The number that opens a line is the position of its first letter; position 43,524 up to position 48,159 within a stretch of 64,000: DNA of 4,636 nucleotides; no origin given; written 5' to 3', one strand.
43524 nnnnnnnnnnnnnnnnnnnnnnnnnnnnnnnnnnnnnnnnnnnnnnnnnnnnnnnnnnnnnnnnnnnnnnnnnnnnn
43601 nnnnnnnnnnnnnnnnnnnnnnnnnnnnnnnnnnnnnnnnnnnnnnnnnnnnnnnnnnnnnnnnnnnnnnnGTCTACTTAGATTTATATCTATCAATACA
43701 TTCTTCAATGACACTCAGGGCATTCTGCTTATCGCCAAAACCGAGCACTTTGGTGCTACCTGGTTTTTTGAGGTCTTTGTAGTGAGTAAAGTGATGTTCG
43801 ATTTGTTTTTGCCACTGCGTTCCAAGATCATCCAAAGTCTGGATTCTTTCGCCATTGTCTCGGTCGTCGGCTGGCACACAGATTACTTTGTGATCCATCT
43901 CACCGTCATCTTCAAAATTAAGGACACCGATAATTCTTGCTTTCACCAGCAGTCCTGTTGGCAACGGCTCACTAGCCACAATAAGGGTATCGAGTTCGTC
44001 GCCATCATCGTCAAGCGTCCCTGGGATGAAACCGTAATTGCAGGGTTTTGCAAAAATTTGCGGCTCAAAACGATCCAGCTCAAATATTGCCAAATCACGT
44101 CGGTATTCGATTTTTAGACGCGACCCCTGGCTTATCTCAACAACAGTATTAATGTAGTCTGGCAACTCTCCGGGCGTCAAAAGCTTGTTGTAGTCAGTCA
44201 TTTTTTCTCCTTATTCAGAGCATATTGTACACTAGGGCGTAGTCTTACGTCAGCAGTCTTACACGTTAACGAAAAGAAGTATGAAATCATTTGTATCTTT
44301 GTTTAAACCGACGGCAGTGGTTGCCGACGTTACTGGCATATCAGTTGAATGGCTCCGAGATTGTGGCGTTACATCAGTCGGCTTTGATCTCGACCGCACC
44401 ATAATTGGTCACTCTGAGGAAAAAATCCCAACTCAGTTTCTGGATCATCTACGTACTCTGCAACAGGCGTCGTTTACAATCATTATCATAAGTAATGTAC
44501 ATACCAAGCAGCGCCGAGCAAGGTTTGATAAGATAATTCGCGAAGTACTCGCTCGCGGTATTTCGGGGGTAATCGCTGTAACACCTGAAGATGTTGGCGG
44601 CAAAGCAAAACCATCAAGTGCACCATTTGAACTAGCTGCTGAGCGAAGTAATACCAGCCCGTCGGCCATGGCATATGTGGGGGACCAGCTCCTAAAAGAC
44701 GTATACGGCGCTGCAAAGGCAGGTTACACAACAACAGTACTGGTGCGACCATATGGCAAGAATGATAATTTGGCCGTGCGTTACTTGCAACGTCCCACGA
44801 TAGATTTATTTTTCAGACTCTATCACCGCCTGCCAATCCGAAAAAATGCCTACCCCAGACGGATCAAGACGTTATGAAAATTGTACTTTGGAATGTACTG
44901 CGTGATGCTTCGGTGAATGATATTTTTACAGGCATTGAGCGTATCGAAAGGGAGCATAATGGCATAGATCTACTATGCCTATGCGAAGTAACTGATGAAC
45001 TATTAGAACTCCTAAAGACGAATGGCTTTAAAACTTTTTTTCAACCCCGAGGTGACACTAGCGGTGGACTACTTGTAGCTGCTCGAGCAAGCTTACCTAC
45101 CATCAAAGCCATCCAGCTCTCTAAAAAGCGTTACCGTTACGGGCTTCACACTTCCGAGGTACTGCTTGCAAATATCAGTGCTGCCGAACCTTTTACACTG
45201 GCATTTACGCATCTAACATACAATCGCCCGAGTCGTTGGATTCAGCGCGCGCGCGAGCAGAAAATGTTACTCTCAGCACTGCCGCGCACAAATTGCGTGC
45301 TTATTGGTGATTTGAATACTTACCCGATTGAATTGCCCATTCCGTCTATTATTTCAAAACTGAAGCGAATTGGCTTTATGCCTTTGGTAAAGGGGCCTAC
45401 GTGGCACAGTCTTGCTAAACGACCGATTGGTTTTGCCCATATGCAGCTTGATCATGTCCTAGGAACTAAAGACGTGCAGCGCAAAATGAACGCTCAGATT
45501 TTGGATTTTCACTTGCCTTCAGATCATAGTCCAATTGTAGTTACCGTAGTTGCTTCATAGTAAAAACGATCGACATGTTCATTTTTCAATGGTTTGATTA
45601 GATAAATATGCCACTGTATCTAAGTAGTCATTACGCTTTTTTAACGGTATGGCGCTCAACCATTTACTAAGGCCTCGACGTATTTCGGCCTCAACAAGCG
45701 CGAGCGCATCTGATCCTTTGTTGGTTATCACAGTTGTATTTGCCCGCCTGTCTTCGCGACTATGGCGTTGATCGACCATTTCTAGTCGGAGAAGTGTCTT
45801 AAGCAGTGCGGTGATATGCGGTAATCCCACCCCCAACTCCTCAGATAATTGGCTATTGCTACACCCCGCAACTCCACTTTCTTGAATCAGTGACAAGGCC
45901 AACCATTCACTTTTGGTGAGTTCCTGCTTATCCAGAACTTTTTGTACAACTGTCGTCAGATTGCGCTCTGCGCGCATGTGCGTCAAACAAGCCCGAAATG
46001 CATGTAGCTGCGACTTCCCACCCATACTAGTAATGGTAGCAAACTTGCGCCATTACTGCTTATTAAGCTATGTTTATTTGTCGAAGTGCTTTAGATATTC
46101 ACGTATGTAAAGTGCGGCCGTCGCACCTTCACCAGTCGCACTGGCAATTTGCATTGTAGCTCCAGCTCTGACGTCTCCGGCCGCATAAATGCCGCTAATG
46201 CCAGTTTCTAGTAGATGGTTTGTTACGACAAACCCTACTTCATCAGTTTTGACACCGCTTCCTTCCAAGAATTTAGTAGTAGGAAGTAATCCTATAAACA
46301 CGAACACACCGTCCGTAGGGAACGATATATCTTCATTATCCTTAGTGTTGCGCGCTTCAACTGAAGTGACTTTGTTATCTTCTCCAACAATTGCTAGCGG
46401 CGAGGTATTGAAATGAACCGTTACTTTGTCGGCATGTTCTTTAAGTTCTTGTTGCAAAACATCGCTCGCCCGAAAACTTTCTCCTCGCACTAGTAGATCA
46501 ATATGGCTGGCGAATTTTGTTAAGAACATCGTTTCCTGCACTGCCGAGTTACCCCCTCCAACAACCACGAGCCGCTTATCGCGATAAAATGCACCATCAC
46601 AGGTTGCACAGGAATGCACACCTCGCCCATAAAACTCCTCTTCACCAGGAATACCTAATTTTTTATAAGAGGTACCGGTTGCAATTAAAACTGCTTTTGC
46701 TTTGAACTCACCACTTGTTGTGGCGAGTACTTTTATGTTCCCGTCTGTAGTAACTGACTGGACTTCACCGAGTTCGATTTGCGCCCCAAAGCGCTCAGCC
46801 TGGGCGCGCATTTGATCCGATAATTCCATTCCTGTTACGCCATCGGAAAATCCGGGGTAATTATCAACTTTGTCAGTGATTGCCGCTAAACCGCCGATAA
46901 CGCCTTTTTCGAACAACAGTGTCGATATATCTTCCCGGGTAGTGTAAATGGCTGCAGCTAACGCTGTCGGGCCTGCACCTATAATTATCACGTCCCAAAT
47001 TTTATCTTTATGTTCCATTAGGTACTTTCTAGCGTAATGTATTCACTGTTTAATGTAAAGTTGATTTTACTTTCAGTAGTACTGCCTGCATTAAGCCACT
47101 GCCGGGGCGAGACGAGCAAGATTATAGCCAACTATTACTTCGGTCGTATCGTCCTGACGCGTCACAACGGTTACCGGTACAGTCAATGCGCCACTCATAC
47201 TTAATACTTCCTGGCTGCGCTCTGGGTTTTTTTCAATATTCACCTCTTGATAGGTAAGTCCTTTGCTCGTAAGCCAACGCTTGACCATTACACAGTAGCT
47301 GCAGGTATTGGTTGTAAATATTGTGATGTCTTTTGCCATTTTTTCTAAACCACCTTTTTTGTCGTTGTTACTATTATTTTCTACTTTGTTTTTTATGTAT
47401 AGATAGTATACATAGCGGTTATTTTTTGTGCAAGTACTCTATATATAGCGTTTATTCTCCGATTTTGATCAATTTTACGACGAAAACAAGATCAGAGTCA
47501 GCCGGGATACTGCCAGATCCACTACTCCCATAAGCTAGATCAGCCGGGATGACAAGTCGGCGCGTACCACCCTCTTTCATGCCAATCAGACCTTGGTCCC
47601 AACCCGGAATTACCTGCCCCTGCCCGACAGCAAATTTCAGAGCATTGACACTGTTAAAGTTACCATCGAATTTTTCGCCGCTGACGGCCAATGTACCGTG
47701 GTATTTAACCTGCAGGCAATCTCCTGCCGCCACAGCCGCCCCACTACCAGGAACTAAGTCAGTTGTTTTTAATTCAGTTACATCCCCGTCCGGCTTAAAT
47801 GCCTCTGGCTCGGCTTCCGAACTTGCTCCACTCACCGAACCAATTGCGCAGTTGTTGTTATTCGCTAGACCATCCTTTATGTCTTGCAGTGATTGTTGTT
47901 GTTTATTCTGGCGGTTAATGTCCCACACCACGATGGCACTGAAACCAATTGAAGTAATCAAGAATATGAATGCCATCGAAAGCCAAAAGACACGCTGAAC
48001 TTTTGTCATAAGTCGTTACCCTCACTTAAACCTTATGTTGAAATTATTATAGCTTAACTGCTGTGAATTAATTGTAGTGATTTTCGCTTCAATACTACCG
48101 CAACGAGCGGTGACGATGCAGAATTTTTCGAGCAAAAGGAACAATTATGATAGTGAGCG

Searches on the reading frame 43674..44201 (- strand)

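Call 33: search_protein_families(library=pfam, proteins=[window:43674-44201:-], max_evalue=0.01)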
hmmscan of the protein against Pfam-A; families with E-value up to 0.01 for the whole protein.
window:43674-44201:- (175 aa): 2 families
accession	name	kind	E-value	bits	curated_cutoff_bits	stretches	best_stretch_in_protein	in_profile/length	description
PF00719.24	Pyrophosphatase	-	8.6e-47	159.2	23.5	1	20-173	2-153/153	Inorganic pyrophosphatase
PF18823.6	InPase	-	0.0067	16.7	26.8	0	55-77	48-70/135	Inorganic Pyrophosphatase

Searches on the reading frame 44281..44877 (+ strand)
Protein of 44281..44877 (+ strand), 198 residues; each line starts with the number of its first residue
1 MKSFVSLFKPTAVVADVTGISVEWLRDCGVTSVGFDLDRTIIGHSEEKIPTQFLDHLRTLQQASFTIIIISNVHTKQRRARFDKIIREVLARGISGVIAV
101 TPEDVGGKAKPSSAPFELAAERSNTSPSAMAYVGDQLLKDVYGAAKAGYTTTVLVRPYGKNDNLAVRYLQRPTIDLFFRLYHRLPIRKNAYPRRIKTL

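Call 33: search_protein_families(library=pfam, proteins=[window:44281-44877:+], max_evalue=0.01)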
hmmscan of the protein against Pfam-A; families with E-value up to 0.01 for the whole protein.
window:44281-44877:+ (198 aa): 4 families
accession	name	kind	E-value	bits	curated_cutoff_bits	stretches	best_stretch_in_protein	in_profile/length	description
PF09419.16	PGP_phosphatase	-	2.4e-08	34.2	20.4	1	6-154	15-163/168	Mitochondrial PGP phosphatase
PF00702.32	Hydrolase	-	2.7e-08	34.9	26.4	1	30-148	80-191/191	haloacid dehalogenase-like hydrolase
PF13419.12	HAD_2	-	2.4e-07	31.5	23.8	1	55-152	86-176/178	Haloacid dehalogenase-like hydrolase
PF13242.12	Hydrolase_like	-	3.4e-07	30.5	22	1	110-162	4-54/75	HAD-hyrolase-like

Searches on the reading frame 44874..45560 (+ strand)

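Call 33: search_protein_families(library=pfam, proteins=[window:44874-45560:+], max_evalue=0.01)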
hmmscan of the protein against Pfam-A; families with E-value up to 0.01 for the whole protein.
window:44874-45560:+ (228 aa): 2 families
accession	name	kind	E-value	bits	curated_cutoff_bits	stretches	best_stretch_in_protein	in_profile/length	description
PF03372.29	Exo_endo_phos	-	1.1e-14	55.1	24.5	1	6-218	3-225/225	Endonuclease/Exonuclease/phosphatase family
PF14529.12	Exo_endo_phos_2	-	0.00073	19.8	27.4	0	189-222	85-117/117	Endonuclease-reverse transcriptase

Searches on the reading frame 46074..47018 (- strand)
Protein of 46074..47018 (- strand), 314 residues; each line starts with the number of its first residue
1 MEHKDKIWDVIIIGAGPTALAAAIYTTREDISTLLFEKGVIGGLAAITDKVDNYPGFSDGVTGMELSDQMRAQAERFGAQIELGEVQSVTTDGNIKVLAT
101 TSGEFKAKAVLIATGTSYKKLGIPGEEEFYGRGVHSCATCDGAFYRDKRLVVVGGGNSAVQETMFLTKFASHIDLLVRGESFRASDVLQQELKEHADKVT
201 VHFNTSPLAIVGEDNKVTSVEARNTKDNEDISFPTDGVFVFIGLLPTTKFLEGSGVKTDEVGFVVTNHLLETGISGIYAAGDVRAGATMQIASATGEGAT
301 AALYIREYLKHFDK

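Call 83: search_protein_families(library=pfam, proteins=[window:46074-47018:-], max_evalue=0.00001)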
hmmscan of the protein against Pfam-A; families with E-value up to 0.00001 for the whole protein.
window:46074-47018:- (314 aa): 6 families
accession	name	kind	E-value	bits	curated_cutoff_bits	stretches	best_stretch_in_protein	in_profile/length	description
PF07992.20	Pyr_redox_2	-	2.5e-46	158.9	26.1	1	9-298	2-291/291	Pyridine nucleotide-disulphide oxidoreductase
PF13738.12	Pyr_redox_3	-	5.7e-28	98.5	30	1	58-281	75-305/305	Pyridine nucleotide-disulphide oxidoreductase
PF00070.33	Pyr_redox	-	7.5e-15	55.6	22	1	149-223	1-80/82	Pyridine nucleotide-disulphide oxidoreductase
PF12831.13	FAD_oxidored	-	4.1e-07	30.1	27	0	9-46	1-39/416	FAD dependent oxidoreductase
PF01266.30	DAO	-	6.9e-07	29.5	27.9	0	66-118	151-206/353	FAD dependent oxidoreductase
PF13434.12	Lys_Orn_oxgnase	-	9.1e-07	28.7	21.3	0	95-187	132-230/339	L-lysine 6-monooxygenase/L-ornithine 5-monooxygenase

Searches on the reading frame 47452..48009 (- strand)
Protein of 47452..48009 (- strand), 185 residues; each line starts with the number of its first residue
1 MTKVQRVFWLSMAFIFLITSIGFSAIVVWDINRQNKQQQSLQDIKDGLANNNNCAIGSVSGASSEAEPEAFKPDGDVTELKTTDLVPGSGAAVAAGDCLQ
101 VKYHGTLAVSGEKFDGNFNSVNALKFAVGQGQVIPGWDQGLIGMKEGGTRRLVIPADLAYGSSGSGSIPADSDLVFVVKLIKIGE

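Call 83: search_protein_families(library=pfam, proteins=[window:47452-48009:-], max_evalue=0.00001)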
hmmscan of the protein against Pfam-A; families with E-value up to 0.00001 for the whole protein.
window:47452-48009:- (185 aa): 1 family
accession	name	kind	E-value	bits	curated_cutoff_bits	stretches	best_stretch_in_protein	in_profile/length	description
PF00254.34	FKBP_C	-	2.1e-27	95.7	21.1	1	93-181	5-94/94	FKBP-type peptidyl-prolyl cis-trans isomerase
